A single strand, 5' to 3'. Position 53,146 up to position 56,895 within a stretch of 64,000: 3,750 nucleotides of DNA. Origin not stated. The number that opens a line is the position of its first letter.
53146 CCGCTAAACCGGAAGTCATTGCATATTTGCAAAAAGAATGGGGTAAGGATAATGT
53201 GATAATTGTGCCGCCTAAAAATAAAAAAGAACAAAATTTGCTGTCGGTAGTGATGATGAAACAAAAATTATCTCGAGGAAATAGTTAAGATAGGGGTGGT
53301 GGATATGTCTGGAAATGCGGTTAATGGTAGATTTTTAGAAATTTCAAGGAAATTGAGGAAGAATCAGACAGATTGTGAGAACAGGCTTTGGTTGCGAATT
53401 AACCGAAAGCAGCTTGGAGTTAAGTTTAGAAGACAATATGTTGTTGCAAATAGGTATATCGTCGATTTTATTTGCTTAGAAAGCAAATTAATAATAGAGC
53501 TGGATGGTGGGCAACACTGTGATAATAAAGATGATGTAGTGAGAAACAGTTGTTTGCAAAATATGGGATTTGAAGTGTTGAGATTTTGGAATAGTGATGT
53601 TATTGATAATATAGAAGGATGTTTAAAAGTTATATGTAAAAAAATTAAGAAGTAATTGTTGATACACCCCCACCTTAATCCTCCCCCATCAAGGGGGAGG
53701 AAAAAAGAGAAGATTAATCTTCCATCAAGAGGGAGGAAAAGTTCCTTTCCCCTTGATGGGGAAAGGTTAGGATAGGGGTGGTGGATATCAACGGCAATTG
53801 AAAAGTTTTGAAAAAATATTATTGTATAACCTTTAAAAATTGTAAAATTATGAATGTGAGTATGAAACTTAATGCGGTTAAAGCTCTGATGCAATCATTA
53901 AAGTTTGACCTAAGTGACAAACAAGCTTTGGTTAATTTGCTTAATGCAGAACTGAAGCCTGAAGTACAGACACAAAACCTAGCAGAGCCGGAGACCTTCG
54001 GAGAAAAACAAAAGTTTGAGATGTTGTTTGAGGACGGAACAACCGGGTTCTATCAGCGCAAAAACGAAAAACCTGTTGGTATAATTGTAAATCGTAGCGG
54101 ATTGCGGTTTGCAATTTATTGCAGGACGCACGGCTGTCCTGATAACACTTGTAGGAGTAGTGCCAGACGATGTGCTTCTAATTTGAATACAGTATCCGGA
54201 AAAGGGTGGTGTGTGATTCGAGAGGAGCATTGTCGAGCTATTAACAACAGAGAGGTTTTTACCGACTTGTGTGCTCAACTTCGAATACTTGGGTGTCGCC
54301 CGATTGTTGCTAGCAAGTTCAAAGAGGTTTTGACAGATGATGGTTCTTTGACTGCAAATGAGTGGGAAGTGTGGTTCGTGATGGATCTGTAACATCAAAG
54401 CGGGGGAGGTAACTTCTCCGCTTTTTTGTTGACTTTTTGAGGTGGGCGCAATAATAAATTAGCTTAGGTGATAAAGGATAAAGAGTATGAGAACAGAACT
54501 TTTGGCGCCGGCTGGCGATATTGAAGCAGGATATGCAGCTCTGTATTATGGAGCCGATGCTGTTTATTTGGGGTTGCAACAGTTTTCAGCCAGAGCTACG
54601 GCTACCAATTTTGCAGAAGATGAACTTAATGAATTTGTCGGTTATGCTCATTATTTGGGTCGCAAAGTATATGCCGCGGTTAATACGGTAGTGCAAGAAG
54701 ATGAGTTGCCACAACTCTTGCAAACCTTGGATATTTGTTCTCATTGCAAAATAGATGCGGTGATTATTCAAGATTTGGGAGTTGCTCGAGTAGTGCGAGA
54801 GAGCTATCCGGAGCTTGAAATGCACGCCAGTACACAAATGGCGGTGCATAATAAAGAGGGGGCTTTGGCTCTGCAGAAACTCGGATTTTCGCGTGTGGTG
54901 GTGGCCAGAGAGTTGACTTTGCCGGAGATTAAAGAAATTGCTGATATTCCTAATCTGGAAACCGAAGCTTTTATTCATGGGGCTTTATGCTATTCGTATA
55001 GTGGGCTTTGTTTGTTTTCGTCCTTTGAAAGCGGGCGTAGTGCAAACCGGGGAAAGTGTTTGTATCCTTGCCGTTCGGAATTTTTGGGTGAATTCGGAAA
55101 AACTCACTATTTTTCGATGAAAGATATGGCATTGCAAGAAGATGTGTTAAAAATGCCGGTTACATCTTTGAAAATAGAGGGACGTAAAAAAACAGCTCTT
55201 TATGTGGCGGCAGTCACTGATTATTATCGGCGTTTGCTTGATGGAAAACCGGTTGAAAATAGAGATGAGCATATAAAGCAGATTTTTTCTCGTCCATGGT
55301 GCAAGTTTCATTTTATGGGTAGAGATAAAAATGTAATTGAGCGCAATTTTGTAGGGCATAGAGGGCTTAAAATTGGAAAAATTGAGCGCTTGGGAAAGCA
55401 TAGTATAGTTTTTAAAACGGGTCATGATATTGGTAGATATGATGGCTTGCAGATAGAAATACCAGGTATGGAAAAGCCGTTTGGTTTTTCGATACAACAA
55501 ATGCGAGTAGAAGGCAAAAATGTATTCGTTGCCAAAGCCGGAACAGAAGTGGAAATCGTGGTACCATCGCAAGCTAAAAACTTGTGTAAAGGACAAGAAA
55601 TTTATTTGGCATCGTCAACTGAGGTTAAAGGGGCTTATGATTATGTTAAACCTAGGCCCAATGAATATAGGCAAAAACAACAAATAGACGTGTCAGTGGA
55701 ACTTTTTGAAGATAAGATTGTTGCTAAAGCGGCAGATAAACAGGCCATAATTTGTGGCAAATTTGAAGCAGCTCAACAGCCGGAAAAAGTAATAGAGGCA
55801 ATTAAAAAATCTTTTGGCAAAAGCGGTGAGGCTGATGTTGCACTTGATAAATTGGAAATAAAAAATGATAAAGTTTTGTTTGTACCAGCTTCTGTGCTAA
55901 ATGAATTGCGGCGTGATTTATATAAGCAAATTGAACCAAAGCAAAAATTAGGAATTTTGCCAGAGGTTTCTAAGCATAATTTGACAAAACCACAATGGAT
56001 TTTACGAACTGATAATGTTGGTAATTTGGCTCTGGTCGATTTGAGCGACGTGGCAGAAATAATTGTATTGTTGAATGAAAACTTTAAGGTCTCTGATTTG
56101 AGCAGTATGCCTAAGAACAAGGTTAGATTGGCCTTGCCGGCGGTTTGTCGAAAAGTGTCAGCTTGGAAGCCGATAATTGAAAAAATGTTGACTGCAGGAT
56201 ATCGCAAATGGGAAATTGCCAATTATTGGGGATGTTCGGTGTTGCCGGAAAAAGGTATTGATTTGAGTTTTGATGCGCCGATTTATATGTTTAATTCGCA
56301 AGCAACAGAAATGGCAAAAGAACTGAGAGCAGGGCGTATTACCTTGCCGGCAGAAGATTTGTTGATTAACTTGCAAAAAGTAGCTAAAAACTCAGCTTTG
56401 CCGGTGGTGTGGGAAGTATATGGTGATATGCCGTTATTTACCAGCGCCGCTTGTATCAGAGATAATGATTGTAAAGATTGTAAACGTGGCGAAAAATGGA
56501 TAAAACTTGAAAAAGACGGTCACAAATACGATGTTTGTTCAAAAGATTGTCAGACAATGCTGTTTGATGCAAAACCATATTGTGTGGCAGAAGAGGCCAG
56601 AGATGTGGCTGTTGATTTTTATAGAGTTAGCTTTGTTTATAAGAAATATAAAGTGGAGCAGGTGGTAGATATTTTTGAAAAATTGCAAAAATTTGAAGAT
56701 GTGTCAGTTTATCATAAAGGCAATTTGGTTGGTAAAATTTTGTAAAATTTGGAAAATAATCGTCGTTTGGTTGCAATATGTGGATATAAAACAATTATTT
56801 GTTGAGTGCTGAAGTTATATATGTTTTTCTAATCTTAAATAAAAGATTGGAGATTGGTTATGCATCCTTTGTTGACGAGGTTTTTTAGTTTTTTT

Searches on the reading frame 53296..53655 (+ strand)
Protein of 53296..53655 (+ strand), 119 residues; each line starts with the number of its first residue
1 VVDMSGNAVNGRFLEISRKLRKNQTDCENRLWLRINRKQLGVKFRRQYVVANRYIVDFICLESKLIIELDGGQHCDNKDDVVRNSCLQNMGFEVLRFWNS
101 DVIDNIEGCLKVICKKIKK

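Call 9: search_protein_families(library=ncbifam, proteins=[window:53296-53655:+], max_evalue=0.001)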
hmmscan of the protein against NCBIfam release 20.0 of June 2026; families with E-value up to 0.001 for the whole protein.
window:53296-53655:+ (119 aa): 1 family
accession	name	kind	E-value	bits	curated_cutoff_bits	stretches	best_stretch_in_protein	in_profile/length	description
NF007294.0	PRK09767.1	equivalog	5e-19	68.5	218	1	17-118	9-111/117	DUF559 domain-containing protein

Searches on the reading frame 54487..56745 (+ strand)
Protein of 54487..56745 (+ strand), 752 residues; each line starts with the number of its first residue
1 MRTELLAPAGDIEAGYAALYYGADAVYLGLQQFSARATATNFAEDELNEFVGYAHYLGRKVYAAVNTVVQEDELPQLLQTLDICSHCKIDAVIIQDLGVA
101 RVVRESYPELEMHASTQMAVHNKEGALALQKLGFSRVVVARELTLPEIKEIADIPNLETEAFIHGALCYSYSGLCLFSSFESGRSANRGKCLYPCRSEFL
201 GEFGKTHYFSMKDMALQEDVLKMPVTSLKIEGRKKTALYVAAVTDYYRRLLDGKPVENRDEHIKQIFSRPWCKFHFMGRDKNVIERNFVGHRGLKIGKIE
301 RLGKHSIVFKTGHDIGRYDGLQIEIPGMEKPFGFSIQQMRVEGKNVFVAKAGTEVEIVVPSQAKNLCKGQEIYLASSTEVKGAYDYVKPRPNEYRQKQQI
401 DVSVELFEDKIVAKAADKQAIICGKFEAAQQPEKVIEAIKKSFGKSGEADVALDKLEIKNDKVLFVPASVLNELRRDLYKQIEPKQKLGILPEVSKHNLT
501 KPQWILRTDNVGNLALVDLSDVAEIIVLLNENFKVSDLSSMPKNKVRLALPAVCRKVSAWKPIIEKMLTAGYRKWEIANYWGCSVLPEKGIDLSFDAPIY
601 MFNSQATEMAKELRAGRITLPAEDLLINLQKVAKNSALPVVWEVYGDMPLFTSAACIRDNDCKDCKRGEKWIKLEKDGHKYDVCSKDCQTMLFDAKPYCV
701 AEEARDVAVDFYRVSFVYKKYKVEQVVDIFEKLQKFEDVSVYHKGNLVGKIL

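Call 9: search_protein_families(library=ncbifam, proteins=[window:54487-56745:+], max_evalue=0.001)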
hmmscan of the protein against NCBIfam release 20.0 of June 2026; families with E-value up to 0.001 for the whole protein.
window:54487-56745:+ (752 aa): 4 families
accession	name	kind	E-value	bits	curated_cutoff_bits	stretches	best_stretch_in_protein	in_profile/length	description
NF011996.0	PRK15452.1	equivalog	6.6e-57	193.3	534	2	2-200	4-203/449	prephenate-dependent tRNA uridine(34) hydroxylase TrhP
NF047963.1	quinone_UbiU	equivalog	1.3e-45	156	440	2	4-191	2-193/331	ubiquinone anaerobic biosynthesis protein UbiU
NF047965.1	quinone_UbiV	equivalog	3.7e-11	43.1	275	1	23-200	28-195/292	ubiquinone anaerobic biosynthesis protein UbiV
NF011991.0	PRK15447.1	equivalog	8.3e-11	41.8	283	1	23-199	29-200/302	U32 family peptidase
